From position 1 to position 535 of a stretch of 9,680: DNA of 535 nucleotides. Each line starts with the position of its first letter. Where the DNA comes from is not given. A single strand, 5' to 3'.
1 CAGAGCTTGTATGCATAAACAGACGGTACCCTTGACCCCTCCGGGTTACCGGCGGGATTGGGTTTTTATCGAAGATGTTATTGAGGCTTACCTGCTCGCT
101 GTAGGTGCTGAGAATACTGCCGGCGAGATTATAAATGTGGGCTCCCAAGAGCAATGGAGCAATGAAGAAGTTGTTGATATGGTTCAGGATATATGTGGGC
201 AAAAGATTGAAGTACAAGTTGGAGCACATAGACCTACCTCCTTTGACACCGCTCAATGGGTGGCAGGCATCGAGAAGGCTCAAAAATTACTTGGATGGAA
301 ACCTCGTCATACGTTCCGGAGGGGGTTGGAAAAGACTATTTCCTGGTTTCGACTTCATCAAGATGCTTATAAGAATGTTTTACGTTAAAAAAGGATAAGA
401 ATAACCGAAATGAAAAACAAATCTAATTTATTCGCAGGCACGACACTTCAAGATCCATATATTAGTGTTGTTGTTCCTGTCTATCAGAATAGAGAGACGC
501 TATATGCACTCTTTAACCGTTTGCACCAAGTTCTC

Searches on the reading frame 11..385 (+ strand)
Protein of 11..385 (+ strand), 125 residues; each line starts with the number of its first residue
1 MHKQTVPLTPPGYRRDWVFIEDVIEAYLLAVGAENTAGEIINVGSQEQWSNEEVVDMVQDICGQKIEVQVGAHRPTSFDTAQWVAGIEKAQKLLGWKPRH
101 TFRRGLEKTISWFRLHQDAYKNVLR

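Call 93: search_protein_families(library=pfam, max_evalue=0.01, proteins=[window:11-385:+])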
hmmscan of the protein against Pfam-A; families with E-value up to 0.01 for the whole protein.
window:11-385:+ (125 aa): 2 families
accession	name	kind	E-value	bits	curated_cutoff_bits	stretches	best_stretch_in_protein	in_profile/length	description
PF16363.11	GDP_Man_Dehyd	-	6.8e-09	36.1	27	1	14-109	220-332/332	GDP-mannose 4,6 dehydratase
PF01370.27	Epimerase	-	7.6e-05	22.7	20.9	1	13-44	207-240/240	NAD dependent epimerase/dehydratase family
